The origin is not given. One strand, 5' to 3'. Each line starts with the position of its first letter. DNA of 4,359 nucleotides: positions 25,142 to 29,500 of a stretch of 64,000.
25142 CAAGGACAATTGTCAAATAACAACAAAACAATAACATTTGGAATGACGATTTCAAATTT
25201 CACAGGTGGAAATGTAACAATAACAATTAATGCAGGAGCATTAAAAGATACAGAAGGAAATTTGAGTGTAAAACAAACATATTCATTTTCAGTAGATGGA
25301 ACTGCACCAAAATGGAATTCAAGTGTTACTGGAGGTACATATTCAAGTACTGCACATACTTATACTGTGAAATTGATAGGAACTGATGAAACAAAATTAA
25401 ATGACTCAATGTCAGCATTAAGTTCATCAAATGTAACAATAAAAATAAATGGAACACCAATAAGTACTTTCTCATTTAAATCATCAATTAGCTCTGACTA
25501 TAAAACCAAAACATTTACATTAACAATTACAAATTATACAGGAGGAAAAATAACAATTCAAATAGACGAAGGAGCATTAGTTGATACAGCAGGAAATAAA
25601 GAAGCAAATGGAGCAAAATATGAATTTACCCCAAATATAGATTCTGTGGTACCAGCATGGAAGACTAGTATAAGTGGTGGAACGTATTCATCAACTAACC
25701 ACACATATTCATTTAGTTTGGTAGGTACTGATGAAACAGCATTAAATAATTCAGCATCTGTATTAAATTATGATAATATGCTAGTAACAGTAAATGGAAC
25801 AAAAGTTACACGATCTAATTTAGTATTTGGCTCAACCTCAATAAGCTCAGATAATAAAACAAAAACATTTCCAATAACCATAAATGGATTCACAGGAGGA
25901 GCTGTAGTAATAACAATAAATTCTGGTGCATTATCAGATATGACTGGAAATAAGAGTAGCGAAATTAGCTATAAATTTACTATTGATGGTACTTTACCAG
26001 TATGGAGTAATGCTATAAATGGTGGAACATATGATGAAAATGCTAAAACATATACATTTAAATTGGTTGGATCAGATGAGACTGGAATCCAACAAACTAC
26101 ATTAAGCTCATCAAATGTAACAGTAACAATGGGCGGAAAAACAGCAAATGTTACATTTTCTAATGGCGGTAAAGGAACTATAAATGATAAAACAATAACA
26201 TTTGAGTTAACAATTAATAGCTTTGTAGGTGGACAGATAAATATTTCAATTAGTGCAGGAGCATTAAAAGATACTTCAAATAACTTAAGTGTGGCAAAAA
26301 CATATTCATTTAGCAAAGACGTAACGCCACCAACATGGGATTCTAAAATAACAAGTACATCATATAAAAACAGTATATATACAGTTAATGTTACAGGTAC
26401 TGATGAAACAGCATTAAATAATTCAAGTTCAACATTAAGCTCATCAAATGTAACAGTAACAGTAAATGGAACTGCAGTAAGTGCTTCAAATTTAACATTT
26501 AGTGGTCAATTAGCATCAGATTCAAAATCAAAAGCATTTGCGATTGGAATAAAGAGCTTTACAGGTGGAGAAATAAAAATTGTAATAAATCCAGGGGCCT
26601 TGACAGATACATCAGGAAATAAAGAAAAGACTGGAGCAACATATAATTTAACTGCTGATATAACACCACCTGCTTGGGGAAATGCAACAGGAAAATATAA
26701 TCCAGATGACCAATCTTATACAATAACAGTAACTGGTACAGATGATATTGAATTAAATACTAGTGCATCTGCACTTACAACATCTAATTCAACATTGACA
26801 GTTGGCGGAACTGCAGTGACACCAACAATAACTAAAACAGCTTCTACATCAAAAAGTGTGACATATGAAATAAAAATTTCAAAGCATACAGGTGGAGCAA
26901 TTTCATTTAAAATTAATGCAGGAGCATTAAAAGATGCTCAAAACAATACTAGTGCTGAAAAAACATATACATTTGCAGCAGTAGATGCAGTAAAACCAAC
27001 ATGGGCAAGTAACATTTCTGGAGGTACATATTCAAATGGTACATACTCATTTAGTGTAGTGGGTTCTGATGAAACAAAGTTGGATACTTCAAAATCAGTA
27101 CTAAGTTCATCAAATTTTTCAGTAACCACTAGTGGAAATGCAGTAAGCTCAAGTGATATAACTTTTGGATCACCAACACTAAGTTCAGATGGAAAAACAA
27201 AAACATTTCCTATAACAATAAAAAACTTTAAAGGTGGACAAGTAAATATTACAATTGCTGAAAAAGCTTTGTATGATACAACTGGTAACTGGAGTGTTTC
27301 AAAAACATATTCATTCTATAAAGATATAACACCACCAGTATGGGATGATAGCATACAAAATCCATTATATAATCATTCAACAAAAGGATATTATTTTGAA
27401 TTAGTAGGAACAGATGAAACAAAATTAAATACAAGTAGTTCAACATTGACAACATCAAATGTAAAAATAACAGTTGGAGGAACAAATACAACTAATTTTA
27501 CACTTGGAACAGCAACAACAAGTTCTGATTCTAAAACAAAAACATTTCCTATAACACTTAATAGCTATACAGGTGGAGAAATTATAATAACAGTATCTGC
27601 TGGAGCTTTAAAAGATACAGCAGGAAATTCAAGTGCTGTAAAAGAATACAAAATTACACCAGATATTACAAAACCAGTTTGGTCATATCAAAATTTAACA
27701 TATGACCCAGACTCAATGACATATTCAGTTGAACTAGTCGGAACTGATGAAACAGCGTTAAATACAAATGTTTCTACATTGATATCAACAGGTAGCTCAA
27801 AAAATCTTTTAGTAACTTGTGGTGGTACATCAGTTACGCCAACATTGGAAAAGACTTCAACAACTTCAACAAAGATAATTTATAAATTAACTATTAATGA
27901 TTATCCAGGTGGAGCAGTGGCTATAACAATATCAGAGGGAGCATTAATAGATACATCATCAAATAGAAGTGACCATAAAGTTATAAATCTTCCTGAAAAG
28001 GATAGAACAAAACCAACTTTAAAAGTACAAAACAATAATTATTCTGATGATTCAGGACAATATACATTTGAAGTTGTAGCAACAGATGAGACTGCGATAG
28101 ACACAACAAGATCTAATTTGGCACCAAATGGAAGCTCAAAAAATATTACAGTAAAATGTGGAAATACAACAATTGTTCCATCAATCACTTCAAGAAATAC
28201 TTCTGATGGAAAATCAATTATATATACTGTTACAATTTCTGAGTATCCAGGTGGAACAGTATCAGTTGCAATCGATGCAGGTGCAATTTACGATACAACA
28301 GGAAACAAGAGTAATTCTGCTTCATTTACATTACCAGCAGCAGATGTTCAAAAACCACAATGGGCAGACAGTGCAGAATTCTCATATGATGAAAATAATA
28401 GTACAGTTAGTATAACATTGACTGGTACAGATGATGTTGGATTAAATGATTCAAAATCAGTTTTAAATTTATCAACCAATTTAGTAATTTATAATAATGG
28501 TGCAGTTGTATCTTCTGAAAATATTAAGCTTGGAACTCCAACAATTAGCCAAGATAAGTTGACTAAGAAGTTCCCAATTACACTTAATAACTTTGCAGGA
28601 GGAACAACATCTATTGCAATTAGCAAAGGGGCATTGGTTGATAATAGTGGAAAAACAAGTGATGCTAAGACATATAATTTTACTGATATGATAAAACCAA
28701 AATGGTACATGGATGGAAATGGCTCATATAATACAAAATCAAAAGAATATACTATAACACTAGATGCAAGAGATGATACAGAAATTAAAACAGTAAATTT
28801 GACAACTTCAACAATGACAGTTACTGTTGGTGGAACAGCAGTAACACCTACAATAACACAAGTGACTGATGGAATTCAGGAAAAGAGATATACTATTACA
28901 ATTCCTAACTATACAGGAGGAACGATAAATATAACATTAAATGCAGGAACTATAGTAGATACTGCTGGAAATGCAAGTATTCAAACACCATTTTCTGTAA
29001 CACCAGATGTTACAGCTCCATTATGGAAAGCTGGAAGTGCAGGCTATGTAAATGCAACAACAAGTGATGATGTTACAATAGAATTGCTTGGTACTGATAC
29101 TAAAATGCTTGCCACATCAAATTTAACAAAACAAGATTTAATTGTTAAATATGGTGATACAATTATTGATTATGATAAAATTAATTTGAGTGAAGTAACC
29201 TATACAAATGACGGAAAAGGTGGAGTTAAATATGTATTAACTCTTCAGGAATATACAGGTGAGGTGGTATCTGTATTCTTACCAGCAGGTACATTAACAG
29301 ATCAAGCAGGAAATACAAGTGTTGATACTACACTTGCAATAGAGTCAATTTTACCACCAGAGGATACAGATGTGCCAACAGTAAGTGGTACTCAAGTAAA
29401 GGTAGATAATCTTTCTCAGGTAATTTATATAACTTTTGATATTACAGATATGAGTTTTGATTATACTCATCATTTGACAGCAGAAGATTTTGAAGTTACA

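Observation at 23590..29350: Array of ~17 consecutive Ig-like ~100-aa repeats at the N-terminal part of giant protein 1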

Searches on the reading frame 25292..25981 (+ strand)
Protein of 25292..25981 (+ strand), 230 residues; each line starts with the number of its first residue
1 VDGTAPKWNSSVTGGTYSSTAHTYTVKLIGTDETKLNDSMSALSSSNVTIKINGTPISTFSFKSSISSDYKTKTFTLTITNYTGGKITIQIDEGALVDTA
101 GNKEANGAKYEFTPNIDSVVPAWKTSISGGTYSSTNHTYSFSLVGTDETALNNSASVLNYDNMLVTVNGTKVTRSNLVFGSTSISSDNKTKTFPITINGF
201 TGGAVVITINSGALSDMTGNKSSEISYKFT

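Call 58: predict_structure(alignment_id=A2)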
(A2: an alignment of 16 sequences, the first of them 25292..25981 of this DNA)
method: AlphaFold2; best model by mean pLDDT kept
length: 230 residues; sequences in the alignment: 16
mean_pLDDT: 94.6   pTM: 0.63
mean pLDDT of the five models: 94.6, 94.1, 94.0, 93.8, 93.6
residues with pLDDT >= 90: 200; 70-90: 29; 50-70: 1; < 50: 0
segments of 3 or more residues with pLDDT < 50: none
pLDDT, mean of each block of 10 residues (from residue 1): 90 88 95 96 97 96 98 98 93 97 96 84 91 95 96 96 97 97 97 97 96 93 95
secondary structure, 60 per line:
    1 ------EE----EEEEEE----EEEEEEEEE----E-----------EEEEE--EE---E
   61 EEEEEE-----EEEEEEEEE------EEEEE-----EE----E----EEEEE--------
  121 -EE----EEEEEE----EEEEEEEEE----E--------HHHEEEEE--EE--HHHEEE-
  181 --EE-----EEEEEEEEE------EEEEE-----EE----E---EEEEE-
elements in order: E13-18 E23-31 E48-52 E60-66 E72-80 E87-91 E108-112 E128-133 E138-146 E163-167 E177-179 E190-198 E205-209 E225-229
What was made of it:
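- The linker block has pLDDT 84 and pTM is 0.63 (call 58).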

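Call 61: fold_search(model_id=the predicted structure, library=pdb)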
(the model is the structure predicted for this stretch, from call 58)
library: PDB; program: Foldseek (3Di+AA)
matches with E <= 10: 1893; with E <= 0.001: 590
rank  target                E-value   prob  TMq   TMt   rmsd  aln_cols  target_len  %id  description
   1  3s7g_B                2.6e-07  1.00  0.32  0.35  11.7       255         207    7  Aglycosylated human igg1 fc fragment (released 2012-05-30)
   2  4nqs_B                2.9e-07  1.00  0.31  0.34  11.6       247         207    9  Knob-into-hole IgG Fc (released 2014-03-12)
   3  6bhq_A                3.4e-07  1.00  0.31  0.34  11.6       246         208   10  Mouse Immunoglobulin G 2c Fc fragment with complex-type glycan (released 2018-02-14)
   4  1t83_B                3.8e-07  1.00  0.33  0.35  10.8       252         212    8  CRYSTAL STRUCTURE OF A HUMAN TYPE III FC GAMMA RECEPTOR IN COMPLEX WITH AN FC FRAGMENT OF IGG1 (ORTHORHOMBIC) (released 2004-09-28)
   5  8din_B                4.5e-07  1.00  0.34  0.35  10.7       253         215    8  The complex structure between human IgG1 Fc and its high affinity receptor FcgRI H174R variant (released 2023-05-10)
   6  5v43_A                5.0e-07  1.00  0.32  0.35  10.4       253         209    9  Engineered human IgG Fc domain aglyco801 (released 2017-06-21)
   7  5d4q_A                6.5e-07  1.00  0.32  0.34  10.7       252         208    7  Crystal structure of GASDALIE IgG1 Fc (released 2016-02-10)
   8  6kru_A                6.8e-07  1.00  0.36  0.39  11.3       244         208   11  Crystal structure of mouse IgG2b Fc (released 2020-01-22)
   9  3wn5_B                6.8e-07  1.00  0.31  0.33  10.6       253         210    7  Crystal structure of asymmetrically engineered Fc variant in complex with FcgRIIIa (released 2014-11-19)
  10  6kru_D                7.2e-07  1.00  0.33  0.37  12.1       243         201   10  Crystal structure of mouse IgG2b Fc (released 2020-01-22)
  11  5vaa_A                8.0e-07  1.00  0.35  0.38  10.7       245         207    9  Crystal structure of mouse IgG2a Fc T370K mutant (released 2017-06-07)
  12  3wn5_A                8.9e-07  1.00  0.34  0.36  10.2       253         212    8  Crystal structure of asymmetrically engineered Fc variant in complex with FcgRIIIa (released 2014-11-19)
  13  4d2n_D                9.3e-07  1.00  0.32  0.34  10.9       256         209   10  Crystal structure of deglycosylated serum-derived human IgG4 Fc (released 2014-07-02)
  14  3sgj_B                9.8e-07  1.00  0.32  0.34  10.5       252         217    8  Unique carbohydrate-carbohydrate interactions are required for high affinity binding between FcgIII and antibodies lac (released 2011-08-03)
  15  5nsc_B                1.0e-06  1.00  0.33  0.35  10.8       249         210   10  Fc DEKK heterodimer variant (released 2017-07-05)
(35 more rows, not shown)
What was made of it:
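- It matches two-domain IgG Fc chains (call 61).
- Tried and rejected: It says nothing about interdomain geometry (call 61).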

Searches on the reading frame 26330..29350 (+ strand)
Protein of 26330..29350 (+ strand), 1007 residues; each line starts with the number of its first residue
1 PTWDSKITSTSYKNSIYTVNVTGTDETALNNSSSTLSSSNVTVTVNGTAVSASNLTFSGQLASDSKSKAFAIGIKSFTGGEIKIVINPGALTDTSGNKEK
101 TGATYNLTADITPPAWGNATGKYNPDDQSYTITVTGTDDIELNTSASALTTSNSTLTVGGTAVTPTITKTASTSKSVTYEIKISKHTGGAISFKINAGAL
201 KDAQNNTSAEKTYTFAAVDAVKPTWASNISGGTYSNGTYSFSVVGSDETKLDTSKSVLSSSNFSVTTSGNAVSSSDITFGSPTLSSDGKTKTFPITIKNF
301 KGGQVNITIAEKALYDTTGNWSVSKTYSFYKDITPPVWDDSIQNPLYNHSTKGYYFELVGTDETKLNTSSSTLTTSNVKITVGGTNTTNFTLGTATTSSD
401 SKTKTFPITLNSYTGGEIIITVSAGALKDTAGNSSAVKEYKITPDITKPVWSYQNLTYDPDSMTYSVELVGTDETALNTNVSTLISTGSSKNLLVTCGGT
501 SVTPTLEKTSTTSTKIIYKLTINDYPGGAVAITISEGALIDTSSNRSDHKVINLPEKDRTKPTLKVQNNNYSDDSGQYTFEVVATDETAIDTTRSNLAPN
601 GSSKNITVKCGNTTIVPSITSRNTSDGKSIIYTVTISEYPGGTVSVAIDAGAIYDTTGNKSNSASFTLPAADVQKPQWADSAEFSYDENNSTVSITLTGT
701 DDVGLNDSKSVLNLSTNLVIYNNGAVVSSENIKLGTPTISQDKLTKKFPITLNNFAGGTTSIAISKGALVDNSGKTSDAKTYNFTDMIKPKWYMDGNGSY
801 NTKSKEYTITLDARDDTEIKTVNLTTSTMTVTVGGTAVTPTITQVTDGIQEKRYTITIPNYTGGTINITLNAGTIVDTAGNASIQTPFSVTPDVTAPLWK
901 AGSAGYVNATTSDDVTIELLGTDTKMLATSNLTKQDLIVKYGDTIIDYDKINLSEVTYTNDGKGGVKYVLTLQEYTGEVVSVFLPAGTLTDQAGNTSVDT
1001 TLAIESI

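Call 6: search_protein_families(library=pfam, proteins=[window:26330-29350:+], max_evalue=1)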
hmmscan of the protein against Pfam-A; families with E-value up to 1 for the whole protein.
window:26330-29350:+ (1007 aa): 4 families
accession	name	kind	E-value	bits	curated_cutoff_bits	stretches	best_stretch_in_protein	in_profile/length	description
PF17438.7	DUF5417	-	0.0003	21.4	23.9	1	232-300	11-78/91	Family of unknown function (DUF5417)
PF11773.13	ComGE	-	0.2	12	25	0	579-616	36-73/82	Competence system putative prepilin ComGE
PF25425.1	YfjL_N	-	0.28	12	27.8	0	557-588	44-75/97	YfjL-like, N-terminal domain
PF01063.24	Aminotran_4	-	0.31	11.3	28.5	0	475-509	137-171/223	Amino-transferase class IV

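Call 7: search_protein_families(library=ncbifam, proteins=[window:26330-29350:+], max_evalue=1)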
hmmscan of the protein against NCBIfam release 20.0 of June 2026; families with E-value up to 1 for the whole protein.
window:26330-29350:+ (1007 aa): 1 family
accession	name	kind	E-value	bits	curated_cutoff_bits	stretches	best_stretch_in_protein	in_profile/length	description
NF003509.0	PRK05174.1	equivalog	0.088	12.6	124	0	46-91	103-148/172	bifunctional 3-hydroxydecanoyl-ACP dehydratase/trans-2-decenoyl-ACP isomerase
